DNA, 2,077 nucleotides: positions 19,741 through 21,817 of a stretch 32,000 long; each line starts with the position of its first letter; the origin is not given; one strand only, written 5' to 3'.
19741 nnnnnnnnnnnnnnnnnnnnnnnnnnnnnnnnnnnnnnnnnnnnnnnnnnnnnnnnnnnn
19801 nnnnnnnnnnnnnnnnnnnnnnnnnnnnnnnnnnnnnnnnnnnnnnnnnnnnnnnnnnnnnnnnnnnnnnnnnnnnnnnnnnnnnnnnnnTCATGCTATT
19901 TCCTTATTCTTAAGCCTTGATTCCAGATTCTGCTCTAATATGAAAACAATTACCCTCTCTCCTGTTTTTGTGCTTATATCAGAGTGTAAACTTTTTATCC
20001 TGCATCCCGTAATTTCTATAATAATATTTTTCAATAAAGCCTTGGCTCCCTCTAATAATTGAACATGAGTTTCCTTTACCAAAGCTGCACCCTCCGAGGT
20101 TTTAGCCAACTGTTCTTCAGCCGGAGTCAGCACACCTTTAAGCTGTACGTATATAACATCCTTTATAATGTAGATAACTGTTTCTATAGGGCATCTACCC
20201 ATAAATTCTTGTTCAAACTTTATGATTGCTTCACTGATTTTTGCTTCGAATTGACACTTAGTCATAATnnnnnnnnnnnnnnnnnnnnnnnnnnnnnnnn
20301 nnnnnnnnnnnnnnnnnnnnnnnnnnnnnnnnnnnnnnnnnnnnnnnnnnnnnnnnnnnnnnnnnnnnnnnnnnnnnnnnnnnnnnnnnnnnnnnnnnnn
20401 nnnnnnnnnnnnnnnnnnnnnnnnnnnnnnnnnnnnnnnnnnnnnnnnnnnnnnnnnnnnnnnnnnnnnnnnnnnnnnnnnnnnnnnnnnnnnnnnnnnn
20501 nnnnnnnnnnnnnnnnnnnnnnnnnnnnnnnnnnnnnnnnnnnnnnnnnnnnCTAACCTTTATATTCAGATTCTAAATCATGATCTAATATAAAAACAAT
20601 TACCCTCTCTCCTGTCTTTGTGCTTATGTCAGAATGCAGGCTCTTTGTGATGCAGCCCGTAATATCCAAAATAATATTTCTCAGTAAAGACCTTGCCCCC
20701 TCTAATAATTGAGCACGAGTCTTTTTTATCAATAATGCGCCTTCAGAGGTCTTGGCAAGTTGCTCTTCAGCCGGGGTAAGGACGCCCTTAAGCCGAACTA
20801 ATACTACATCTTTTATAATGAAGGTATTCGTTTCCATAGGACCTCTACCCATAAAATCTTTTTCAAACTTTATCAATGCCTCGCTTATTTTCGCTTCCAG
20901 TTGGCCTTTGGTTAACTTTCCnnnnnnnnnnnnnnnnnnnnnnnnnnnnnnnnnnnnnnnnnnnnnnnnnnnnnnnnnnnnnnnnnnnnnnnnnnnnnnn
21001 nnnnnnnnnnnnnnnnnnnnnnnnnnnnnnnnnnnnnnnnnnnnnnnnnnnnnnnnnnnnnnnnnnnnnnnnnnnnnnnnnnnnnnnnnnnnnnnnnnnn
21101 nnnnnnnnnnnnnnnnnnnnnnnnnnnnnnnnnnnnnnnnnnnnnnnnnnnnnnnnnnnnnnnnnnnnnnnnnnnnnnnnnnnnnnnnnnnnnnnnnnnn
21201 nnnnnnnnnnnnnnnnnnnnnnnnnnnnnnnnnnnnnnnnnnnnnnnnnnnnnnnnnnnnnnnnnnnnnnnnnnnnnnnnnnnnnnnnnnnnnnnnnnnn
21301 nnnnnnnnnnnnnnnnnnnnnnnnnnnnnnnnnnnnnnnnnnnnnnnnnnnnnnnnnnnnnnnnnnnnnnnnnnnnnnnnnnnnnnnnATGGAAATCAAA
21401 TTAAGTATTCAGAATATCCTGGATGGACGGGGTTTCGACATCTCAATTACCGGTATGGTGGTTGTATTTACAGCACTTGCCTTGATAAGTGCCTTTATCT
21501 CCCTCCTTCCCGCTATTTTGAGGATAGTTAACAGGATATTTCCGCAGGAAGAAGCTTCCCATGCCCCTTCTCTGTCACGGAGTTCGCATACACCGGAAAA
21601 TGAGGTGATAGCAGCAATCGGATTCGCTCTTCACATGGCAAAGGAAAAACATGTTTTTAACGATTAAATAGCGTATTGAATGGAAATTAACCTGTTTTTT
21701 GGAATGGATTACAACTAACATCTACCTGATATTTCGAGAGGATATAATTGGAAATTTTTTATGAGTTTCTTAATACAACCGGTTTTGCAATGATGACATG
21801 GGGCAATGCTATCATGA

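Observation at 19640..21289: Conserved promoter-leader-terminator RNA module, three copies back to back (five in the window): candidate riboswitch class or paralogous sRNA family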

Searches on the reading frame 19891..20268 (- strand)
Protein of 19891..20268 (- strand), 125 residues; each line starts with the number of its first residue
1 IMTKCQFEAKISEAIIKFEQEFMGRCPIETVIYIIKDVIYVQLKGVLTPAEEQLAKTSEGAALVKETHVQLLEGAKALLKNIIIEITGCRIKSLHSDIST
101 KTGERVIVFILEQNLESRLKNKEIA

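Call 10: search_protein_families(library=pfam, proteins=[window:19891-20268:-])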
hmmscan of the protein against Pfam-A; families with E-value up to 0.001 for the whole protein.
window:19891-20268:- (125 aa): 1 family
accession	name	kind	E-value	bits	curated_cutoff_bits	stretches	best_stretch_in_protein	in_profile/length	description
PF10057.14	MpsC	-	8.9e-35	119.6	23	1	3-113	1-111/111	Na+-translocating membrane potential-generating system (MpsC)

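Call 38: search_solved_structures(query=window:19891-20265:-, max_evalue=1, show_alignments=1)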
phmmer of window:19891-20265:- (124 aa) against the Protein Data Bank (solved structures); distinct sequences matched with E-value up to 1: 0.

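Call 39: search_protein_families(library=ncbifam, proteins=[window:19891-20265:-], max_evalue=0.001)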
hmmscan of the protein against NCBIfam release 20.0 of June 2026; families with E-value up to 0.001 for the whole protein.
window:19891-20265:- (124 aa): 0 families

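Call 52: find_homologous_proteins(query=window:19891-20265:-, max_evalue=0.00001)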
Query window:19891-20265:- (124 aa): 1358 proteins with E <= 0.00001 among 1369 candidates; the best 120 are listed.
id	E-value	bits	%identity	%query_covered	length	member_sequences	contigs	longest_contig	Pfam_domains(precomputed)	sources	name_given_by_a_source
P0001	4.7e-67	241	95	99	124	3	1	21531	PF10057.15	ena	-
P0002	1.8e-55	204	86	95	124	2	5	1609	PF10057.15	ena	-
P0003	2.2e-54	200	85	95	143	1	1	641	PF10057.15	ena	-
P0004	1.8e-53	197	83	93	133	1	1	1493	PF10057.15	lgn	-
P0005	2.0e-51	191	78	97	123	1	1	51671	PF10057.15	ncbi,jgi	ncbi:MAG: Na-translocating system protein MpsC family protein [Planctomycetota bacterium]|jgi:unchar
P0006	3.3e-51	190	80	93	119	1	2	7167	PF10057.15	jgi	jgi:uncharacterized protein YbcI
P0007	5.6e-51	189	77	96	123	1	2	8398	PF10057.15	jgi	jgi:uncharacterized protein YbcI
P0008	5.9e-51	189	76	97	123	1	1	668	PF10057.15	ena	-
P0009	9.0e-51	189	77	97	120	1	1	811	PF10057.15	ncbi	-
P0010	9.7e-51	188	77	97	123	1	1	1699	PF10057.15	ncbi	-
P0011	2.2e-50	187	77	97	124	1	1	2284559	PF10057.15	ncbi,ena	-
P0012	2.2e-50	187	76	97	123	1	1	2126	PF10057.15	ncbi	-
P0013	2.3e-50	187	76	95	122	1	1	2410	PF10057.15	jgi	jgi:uncharacterized protein YbcI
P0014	2.3e-50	187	77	100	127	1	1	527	PF10057.15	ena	-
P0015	3.6e-50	187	76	97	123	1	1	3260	PF10057.15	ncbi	-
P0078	7.0e-47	176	71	96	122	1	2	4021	PF10057.15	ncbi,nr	ncbi:MAG: DUF2294 domain-containing protein [Actinobacteria bacterium]|nr:DUF2294 domain-containing 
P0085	9.7e-47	176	71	97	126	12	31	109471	PF10057.15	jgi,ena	jgi:uncharacterized protein YbcI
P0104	2.4e-46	174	74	90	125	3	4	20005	PF10057.15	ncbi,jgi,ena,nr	ncbi:DUF2294 domain-containing protein [bacterium]|nr:DUF2294 domain-containing protein [bacterium] 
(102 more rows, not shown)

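Call 54: find_encoding_contigs(protein=P0078, flank=3000, max_places=4)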
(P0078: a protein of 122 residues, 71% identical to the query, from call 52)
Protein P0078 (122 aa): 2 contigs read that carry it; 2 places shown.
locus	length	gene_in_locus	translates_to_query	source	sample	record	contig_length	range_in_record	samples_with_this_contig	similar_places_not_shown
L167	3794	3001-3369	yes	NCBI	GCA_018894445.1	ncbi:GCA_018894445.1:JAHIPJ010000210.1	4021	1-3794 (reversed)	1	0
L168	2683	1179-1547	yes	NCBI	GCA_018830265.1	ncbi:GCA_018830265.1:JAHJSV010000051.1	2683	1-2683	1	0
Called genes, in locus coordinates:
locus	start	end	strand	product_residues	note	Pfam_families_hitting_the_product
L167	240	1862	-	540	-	PF01609:DDE_Tnp_1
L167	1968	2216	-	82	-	PF01548:DEDD_Tnp_IS110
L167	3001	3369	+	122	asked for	PF10057:MpsC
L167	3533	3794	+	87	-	?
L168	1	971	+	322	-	PF04055:Radical_SAM, PF01938:TRAM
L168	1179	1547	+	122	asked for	PF10057:MpsC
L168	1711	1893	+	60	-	-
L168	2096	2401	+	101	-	PF13683:rve_3 (weak)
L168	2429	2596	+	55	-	-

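Call 56: find_encoding_contigs(protein=P0085, flank=4000, max_places=8)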
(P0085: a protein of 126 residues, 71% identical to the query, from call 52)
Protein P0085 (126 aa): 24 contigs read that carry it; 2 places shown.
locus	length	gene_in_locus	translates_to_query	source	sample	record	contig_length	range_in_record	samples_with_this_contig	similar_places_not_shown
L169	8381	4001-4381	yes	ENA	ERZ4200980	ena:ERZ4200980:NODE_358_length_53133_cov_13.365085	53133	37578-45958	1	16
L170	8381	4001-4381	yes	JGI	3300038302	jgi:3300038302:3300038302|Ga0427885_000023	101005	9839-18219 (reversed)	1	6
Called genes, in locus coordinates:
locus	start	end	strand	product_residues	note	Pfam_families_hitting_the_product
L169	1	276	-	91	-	PF13366:PDDEXK_3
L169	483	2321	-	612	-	PF00654:Voltage_CLC, PF00571:CBS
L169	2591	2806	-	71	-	PF13366:PDDEXK_3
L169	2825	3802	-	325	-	PF02195:ParB_N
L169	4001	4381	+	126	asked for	PF10057:MpsC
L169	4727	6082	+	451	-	PF00155:Aminotran_1_2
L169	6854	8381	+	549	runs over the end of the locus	PF00916:Sulfate_transp, PF16983:MFS_MOT1 (weak)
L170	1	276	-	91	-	PF13366:PDDEXK_3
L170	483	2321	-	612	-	PF00654:Voltage_CLC, PF00571:CBS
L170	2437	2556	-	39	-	PF13366:PDDEXK_3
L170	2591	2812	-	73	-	PF13366:PDDEXK_3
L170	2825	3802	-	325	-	PF02195:ParB_N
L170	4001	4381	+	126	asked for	PF10057:MpsC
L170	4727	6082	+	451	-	PF00155:Aminotran_1_2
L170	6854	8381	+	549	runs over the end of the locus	PF00916:Sulfate_transp, PF16983:MFS_MOT1 (weak)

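Call 57: find_encoding_contigs(protein=P0104, flank=4000, max_places=4)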
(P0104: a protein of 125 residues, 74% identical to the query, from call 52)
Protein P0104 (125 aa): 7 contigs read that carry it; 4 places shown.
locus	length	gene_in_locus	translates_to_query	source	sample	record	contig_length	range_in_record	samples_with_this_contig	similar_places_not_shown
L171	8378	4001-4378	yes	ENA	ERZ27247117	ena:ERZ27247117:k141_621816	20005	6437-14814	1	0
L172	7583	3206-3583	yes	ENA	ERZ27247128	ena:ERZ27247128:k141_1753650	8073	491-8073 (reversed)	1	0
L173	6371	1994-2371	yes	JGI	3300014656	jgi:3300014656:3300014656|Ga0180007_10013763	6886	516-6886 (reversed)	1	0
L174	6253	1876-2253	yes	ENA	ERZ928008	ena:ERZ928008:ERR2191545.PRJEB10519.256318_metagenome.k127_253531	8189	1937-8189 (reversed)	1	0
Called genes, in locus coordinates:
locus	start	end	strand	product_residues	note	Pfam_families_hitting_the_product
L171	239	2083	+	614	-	PF00324:AA_permease, PF03845:Spore_permease, PF13520:AA_permease_2, PF00359:PTS_EIIA_2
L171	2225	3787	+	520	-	PF14516:AAA_35, PF28130:DUF8371 (weak)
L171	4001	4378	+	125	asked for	PF10057:MpsC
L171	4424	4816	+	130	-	PF05168:HEPN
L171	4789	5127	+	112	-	PF01909:NTP_transf_2, PF18765:Polbeta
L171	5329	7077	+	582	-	PF00682:HMGL-like, PF02436:PYC_OADA, PF25917:BSH_RND (faint), PF00364:Biotin_lipoyl, PF25973:BSH_CzcB (faint)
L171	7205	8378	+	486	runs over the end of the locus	PF00289:Biotin_carb_N, PF02222:ATP-grasp (weak), PF02786:CPSase_L_D2, PF07478:Dala_Dala_lig_C, PF08443:RimK (faint), PF02785:Biotin_carb_C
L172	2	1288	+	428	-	?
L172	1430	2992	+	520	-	PF14516:AAA_35, PF28130:DUF8371 (weak)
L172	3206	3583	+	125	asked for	PF10057:MpsC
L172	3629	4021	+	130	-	PF05168:HEPN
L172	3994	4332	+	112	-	PF01909:NTP_transf_2, PF18765:Polbeta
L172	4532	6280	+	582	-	PF00682:HMGL-like, PF02436:PYC_OADA, PF25917:BSH_RND (faint), PF00364:Biotin_lipoyl, PF25973:BSH_CzcB (faint)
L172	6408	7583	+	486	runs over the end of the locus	PF00289:Biotin_carb_N, PF02222:ATP-grasp, PF02786:CPSase_L_D2, PF07478:Dala_Dala_lig_C, PF08443:RimK (faint), PF02785:Biotin_carb_C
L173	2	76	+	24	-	?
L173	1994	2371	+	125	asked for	PF10057:MpsC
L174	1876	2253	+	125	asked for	PF10057:MpsC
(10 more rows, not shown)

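Call 60: predict_structure(alignment_id=A6)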
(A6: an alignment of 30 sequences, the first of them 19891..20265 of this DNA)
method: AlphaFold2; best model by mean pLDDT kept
length: 124 residues; sequences in the alignment: 30
mean_pLDDT: 92.2   pTM: 0.83
mean pLDDT of the five models: 92.2, 89.5, 88.4, 79.7, 77.6
residues with pLDDT >= 90: 108; 70-90: 11; 50-70: 4; < 50: 1
segments of 3 or more residues with pLDDT < 50: none
pLDDT, mean of each block of 10 residues (from residue 1): 91 96 93 96 94 95 94 94 96 94 96 85 53
secondary structure, 60 per line:
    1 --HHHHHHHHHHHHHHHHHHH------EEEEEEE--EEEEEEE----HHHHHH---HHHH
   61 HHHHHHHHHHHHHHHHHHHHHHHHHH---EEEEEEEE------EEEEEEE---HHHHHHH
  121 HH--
elements in order: H3-21 E28-34 E37-43 H48-53 H57-86 E90-97 E104-110 H114-122

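Call 64: fold_search(model_id=the predicted structure, library=pdb)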
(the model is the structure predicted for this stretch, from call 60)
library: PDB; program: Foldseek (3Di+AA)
matches with E <= 10: 658; with E <= 0.001: 0
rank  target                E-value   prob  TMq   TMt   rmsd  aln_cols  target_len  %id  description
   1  9dcx                  1.9e-02  0.82  0.31  0.18   6.6       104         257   17  Crystal Structure of designed allosteric facilitated dissociation switch AS1 (released 2025-08-20)
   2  7yh3_D                2.0e-02  0.93  0.44  0.37   4.6       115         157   12  TRAPPC3 from Thorarchaeota SMTZ1-45 (released 2023-07-19)
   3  7yh3_C                2.3e-02  0.85  0.40  0.34   6.3       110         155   11  TRAPPC3 from Thorarchaeota SMTZ1-45 (released 2023-07-19)
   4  9dd2                  2.7e-02  0.85  0.34  0.19   5.1        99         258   16  Crystal Structure of Designed allosteric facilitated dissociation switch AS5 (released 2025-08-20)
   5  5mmi_U                2.9e-02  0.85  0.37  0.45   7.8       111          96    9  Structure of the large subunit of the chloroplast ribosome (released 2017-01-11)
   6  2mvb_MODEL_1_A        3.5e-02  0.66  0.36  0.29   7.1       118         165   12  NMR structure of the protein NP_344732.1 from Streptococcus pneumoniae TIGR4 (released 2014-11-05)
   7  9znf_AR               3.7e-02  0.84  0.31  0.44   6.5        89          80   13  Cryo-EM structure of the Methanosarcina acetivorans 70S ribosome in complex with SriA and SriB (released 2026-01-28)
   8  6eri_AT               4.0e-02  0.85  0.37  0.47   7.5       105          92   10  Structure of the chloroplast ribosome with chl-RRF and hibernation-promoting factor (released 2018-04-18)
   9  8hfr_Xc               4.6e-02  0.66  0.36  0.36   6.3       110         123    4  NPC-trapped pre-60S particle (released 2023-04-12)
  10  4uje_CX               5.3e-02  0.90  0.35  0.36   4.6        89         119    9  Regulation of the mammalian elongation cycle by 40S subunit rolling: a eukaryotic-specific ribosome rearrangement (released 2014-07-16)
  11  7qca_LX0              5.3e-02  0.87  0.34  0.37   5.3        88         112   12  Spraguea lophii ribosome (released 2022-11-30)
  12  9nri_BT               5.3e-02  0.69  0.29  0.42   5.6        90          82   12  Methanosarcina acetivorans 50S subunit obtained from acetate-grown cells (released 2025-09-24)
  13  9dd3_A                5.6e-02  0.60  0.30  0.17   6.6        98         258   18  Crystal Structure of Designed allosteric facilitated dissociation switch AS5 in complex state HE (released 2025-08-20)
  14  7yh3_A                6.0e-02  0.75  0.41  0.36   5.7       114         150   11  TRAPPC3 from Thorarchaeota SMTZ1-45 (released 2023-07-19)
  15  6o1w_A                6.5e-02  0.47  0.35  0.15   5.4       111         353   11  Structure of pCW3 conjugation coupling protein TcpA monomer orthorhombic crystal form (released 2020-02-26)
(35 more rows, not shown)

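Call 77: search_protein_families(library=pfam, proteins=[L169:4727-6082:+], max_evalue=0.0001)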
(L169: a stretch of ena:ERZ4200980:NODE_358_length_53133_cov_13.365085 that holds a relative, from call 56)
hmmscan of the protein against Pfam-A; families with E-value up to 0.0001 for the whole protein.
L169:4727-6082:+ (451 aa): 1 family
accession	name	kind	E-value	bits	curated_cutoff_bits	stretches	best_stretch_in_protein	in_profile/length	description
PF00155.27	Aminotran_1_2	-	1.6e-25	90.5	19.7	1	81-439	33-359/361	Aminotransferase class I and II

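Call 78: search_protein_families(library=ncbifam, proteins=[L169:4727-6082:+], max_evalue=0.00001)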
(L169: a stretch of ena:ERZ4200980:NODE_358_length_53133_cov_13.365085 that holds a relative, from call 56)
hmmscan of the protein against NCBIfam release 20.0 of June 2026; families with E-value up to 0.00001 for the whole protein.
L169:4727-6082:+ (451 aa): 39 families (the best 25 are shown)
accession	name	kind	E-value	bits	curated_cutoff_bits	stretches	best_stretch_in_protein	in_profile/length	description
NF006388.0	PRK08637.1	equivalog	5.7e-103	345.1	301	1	11-449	19-432/433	hypothetical protein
NF041364.1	GntC_guanitoxin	equivalog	2.5e-19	69.4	415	1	124-428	64-341/356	guanitoxin biosynthesis PLP-dependent (S)-gamma-hydroxy-L-arginine cyclodehydratase GntC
TIGR01264.1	tyr_amTase_E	equivalog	5.4e-18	65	474.25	1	71-370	54-322/403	tyrosine transaminase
TIGR01265.1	tyr_nico_aTase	subfamily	9.2e-17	61.1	292.45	1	71-372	54-324/403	tyrosine/nicotianamine family aminotransferase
NF004770.0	PRK06108.1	subfamily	1.4e-16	60.4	422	1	72-409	56-356/396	pyridoxal phosphate-dependent aminotransferase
NF005305.0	PRK06836.1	equivalog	3.2e-15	56.3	376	1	70-356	55-319/396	pyridoxal phosphate-dependent aminotransferase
TIGR03540.1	DapC_direct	equivalog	7.3e-15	54.8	593.25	1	71-409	48-348/383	LL-diaminopimelate aminotransferase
NF006756.0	PRK09276.1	subfamily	9.8e-15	54.3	507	1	71-293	50-252/387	LL-diaminopimelate aminotransferase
NF005744.0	PRK07568.1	subfamily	9.4e-14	51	389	1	81-446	57-391/398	pyridoxal phosphate-dependent aminotransferase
NF006719.0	PRK09257.1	subfamily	5.7e-13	48.7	377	1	81-379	60-338/397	aromatic amino acid transaminase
NF006569.0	PRK09082.1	subfamily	1.1e-12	47.8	420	1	86-256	63-216/386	methionine aminotransferase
NF006230.0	PRK08363.1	equivalog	1.1e-11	44.2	534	1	124-357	97-314/398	alanine aminotransferase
NF005815.0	PRK07681.1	equivalog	7.8e-11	41.6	545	1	130-292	103-251/399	LL-diaminopimelate aminotransferase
NF006514.0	PRK08960.1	equivalog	1.1e-10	40.9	554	1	85-355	64-305/388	pyridoxal phosphate-dependent aminotransferase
NF005816.0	PRK07682.1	equivalog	1.2e-10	40.6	620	1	124-295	94-250/390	aminotransferase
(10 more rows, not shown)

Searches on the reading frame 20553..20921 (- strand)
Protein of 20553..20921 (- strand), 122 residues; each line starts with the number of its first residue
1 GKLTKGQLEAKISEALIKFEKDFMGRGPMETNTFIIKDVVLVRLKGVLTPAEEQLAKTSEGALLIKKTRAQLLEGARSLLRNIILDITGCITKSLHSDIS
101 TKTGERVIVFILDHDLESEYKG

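Call 10: search_protein_families(library=pfam, proteins=[window:20553-20921:-])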
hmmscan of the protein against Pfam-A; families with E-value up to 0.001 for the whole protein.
window:20553-20921:- (122 aa): 1 family
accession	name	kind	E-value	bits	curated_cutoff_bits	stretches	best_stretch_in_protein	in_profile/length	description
PF10057.14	MpsC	-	2.5e-37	127.8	23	1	4-113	1-110/111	Na+-translocating membrane potential-generating system (MpsC)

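Call 39: search_protein_families(library=ncbifam, proteins=[window:20553-20921:-], max_evalue=0.001)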
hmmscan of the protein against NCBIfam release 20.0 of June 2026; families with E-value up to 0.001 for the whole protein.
window:20553-20921:- (122 aa): 0 families

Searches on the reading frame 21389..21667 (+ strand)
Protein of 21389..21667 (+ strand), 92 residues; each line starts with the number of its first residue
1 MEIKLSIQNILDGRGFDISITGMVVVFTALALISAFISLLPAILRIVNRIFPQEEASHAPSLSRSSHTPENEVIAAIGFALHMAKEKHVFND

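Call 10: search_protein_families(library=pfam, proteins=[window:21389-21667:+])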
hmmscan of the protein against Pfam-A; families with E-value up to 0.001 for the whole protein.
window:21389-21667:+ (92 aa): 1 family
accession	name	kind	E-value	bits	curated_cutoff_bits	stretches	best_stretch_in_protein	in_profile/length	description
PF04277.18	OAD_gamma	-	4.2e-10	40.6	27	1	14-83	2-74/76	Oxaloacetate decarboxylase, gamma chain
